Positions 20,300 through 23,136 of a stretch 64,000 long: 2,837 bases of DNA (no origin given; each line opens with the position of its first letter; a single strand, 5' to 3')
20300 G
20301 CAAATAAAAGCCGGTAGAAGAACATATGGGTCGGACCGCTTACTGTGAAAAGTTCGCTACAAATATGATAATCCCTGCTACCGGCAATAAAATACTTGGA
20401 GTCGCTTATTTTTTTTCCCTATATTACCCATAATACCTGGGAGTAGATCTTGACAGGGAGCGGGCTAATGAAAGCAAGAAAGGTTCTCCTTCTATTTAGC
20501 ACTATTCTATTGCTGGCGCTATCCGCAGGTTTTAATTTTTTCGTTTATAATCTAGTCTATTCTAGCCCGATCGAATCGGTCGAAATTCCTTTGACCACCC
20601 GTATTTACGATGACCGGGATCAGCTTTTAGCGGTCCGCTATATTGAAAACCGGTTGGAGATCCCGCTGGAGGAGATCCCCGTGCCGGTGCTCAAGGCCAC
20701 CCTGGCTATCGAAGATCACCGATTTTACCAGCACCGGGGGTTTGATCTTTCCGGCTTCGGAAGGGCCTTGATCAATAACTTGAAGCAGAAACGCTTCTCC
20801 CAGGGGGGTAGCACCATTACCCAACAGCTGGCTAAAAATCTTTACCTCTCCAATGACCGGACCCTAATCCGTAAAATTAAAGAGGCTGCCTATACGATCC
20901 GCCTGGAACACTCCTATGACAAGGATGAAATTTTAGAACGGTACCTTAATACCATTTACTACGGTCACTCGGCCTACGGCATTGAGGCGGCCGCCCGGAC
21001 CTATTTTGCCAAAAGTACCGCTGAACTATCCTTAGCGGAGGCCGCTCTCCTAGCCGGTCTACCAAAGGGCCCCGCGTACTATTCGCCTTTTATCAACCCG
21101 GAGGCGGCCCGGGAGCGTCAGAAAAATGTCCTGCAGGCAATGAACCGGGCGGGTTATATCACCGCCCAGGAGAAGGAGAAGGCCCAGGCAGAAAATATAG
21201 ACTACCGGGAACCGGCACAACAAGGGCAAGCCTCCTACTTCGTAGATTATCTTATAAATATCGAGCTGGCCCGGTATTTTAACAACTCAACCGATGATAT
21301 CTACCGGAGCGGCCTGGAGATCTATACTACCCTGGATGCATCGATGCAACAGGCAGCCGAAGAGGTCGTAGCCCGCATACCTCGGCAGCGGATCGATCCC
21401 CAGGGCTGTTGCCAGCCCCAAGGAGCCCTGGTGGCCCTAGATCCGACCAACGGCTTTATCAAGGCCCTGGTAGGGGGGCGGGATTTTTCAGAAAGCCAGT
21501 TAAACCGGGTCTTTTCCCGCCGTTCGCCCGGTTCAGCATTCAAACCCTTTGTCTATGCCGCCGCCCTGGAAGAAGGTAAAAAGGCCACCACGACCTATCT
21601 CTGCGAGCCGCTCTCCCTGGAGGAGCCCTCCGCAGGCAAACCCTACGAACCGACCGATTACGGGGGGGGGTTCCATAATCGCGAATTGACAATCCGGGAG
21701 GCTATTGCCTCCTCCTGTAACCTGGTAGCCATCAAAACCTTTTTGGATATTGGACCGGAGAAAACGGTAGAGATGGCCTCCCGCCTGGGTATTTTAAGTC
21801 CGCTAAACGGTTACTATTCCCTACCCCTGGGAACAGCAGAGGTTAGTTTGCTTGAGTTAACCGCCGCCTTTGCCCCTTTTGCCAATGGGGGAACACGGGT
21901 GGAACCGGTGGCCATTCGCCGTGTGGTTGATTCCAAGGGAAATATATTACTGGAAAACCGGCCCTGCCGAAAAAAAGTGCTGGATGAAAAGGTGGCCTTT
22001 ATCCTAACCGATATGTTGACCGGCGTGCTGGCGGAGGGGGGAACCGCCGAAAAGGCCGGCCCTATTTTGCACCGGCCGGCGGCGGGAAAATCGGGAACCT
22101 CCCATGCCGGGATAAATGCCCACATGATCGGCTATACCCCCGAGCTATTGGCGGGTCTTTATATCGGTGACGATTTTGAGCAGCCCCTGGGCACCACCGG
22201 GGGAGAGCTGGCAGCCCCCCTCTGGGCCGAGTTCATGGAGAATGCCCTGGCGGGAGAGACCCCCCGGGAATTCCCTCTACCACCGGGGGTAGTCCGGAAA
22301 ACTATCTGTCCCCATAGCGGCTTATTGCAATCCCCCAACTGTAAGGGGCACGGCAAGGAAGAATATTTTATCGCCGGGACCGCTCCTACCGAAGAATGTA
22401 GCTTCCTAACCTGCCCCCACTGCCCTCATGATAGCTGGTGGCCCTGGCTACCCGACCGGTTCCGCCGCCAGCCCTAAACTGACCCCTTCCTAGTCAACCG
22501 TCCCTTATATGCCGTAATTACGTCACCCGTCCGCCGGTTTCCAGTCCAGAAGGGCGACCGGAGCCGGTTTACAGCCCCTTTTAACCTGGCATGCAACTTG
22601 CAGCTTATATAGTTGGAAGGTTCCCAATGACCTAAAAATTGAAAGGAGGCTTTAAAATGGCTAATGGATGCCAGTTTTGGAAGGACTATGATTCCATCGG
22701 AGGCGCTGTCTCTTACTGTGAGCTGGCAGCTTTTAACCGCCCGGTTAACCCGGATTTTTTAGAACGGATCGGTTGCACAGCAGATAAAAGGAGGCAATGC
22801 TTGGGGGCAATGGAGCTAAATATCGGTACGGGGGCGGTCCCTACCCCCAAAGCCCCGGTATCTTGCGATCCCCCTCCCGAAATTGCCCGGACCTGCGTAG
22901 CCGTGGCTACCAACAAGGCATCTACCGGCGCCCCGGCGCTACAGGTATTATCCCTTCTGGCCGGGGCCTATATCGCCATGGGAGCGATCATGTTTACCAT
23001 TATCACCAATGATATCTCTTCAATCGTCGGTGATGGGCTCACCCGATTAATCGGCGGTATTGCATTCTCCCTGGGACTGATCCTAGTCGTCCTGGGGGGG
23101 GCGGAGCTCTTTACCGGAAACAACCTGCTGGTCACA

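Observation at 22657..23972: FocA-like formate channel fused to a novel N-terminal four-cysteine domain, followed by a free-standing paralog of that domain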

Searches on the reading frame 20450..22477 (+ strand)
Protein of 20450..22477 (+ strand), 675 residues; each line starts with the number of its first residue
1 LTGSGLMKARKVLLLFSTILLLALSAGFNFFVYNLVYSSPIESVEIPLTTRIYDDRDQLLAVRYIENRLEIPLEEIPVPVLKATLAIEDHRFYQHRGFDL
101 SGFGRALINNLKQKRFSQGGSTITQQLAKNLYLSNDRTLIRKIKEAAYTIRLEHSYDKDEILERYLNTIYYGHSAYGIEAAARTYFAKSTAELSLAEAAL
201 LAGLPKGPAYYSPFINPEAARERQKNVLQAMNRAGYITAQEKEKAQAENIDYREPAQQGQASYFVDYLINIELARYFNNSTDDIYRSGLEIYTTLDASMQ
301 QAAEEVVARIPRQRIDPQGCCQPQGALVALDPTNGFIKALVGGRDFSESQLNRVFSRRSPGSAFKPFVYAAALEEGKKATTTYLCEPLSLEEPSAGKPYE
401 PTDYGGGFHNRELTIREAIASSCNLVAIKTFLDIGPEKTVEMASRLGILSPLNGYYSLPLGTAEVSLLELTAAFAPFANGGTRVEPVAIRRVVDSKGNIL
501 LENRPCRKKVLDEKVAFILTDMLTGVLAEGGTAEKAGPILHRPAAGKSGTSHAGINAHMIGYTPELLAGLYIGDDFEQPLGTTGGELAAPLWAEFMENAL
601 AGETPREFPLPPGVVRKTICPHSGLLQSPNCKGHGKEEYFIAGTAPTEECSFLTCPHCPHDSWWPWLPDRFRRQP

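Call 24: search_protein_families(library=ncbifam, proteins=[window:20450-22477:+], max_evalue=0.00001)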
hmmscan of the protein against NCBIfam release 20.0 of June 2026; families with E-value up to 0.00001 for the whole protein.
window:20450-22477:+ (675 aa): 15 families
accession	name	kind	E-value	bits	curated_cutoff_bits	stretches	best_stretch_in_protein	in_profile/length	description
TIGR02074.1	PBP_1a_fam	subfamily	2.6e-176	587.6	508.75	1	68-600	2-533/535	PBP1A family penicillin-binding protein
NF051885.1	tranpepglycosPbpC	equivalog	9.8e-145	483.6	900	1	49-611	56-605/632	multimodular transpeptidase-transglycosylase PbpC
TIGR02071.1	PBP_1b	equivalog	1.3e-104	350.9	717.75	1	64-618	143-699/729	penicillin-binding protein 1B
NF008643.0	PRK11636.1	equivalog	2e-101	340.6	1263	3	25-307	20-303/850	peptidoglycan glycosyltransferase/peptidoglycan DD-transpeptidase MrcA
TIGR02073.1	PBP_1c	equivalog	2.1e-98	330.8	494.2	1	45-648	7-588/728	penicillin-binding protein 1C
NF038272.1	strep_PBP1A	exception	1.8e-84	284.3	1075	1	15-552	14-560/658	penicillin-binding protein PBP1A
NF038276.1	strep_PBP2A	exception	2e-84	284.2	1100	1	11-573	41-607/716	penicillin-binding protein PBP2A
NF007061.0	PRK09506.1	equivalog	2.5e-76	257.2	1120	1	65-599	208-746/825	bifunctional glycosyl transferase/transpeptidase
NF011423.0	PRK14850.1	equivalog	2.5e-75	254.3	1275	1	66-588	155-681/764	penicillin-binding protein 1b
NF038274.1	strep_PBP1B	exception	5.6e-56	190.3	1225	2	54-255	68-285/745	penicillin-binding protein PBP1B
NF008414.0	PRK11240.1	equivalog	1.5e-53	182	1121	1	68-631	64-604/774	peptidoglycan glycosyltransferase PbpC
TIGR02070.1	mono_pep_trsgly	equivalog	3.9e-45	154.1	182.65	1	71-234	58-221/224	monofunctional biosynthetic peptidoglycan transglycosylase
NF010008.0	PRK13481.1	equivalog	4.7e-39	134.3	270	1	56-245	67-263/269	glycosyltransferase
TIGR03423.1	pbp2_mrdA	equivalog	1.2e-21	76.9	455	2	461-552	433-527/593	penicillin-binding protein 2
TIGR02214.1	spoVD_pbp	equivalog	4.5e-08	31.9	688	1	463-552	406-495/636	stage V sporulation protein D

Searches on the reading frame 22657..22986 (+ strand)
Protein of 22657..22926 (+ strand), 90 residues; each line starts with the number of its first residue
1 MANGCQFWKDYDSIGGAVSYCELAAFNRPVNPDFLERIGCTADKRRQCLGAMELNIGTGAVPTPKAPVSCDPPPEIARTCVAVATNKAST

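Call 4: search_protein_families(library=pfam, proteins=[window:22657-22926:+], max_evalue=10)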
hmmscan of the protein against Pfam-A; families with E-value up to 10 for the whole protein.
seq(90 aa): 0 families

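Call 5: search_protein_families(library=ncbifam, proteins=[window:22657-22926:+], max_evalue=10)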
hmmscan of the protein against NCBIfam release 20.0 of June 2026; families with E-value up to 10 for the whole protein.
seq(90 aa): 1 family
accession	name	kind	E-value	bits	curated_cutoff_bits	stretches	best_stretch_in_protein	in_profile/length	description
NF004686.0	PRK06030.1-1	equivalog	0.19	11.6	148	1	25-47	23-45/151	hypothetical protein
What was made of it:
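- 22657..22842 (+): N-terminal 4-Cys domain of the channel (residues 1-62, 'F-type' copy): C5, C21, C40, C48, M52. There are no Pfam or NCBIfam hits (calls 4, 5).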

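Call 9: find_homologous_proteins(query=window:22657-22926:+, max_evalue=0.01)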
Query seq(90 aa) (90 aa): 3 proteins with E <= 0.01 among 4 candidates.
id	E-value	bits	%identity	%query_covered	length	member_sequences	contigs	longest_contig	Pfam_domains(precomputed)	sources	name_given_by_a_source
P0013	1.2e-38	149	89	80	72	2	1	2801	-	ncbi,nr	ncbi:MAG TPA: hypothetical protein GX693_04800, partial [Firmicutes bacterium]|nr:hypothetical prote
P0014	5.6e-34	134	77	100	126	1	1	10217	-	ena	-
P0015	9.0e-28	114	73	62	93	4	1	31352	-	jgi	jgi:hypothetical protein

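Call 87: predict_structure(alignment_id=A4)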
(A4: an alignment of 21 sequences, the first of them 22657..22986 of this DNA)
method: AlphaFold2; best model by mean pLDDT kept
length: 110 residues; sequences in the alignment: 21
mean_pLDDT: 71.7   pTM: 0.50
mean pLDDT of the five models: 71.7, 68.7, 59.1, 53.4, 49.8
residues with pLDDT >= 90: 12; 70-90: 51; 50-70: 21; < 50: 26
segments of 3 or more residues with pLDDT < 50: 86-105, 107-110
pLDDT, mean of each block of 10 residues (from residue 1): 75 88 85 87 91 88 76 60 50 44 45
secondary structure, 60 per line:
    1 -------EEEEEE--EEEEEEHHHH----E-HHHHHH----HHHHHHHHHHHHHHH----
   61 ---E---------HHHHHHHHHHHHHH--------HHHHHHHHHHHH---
elements in order: E8-13 E16-21 H22-25 H32-37 H42-56 H74-87 H96-107
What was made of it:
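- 22657..22842 (+): The AF2 model has the same beta-hairpin plus three-helix topology as the small protein, with pLDDT 85-91 over residues 11-60 (call 87).
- Tried and rejected: I modelled residues 1-110 instead (call 87).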
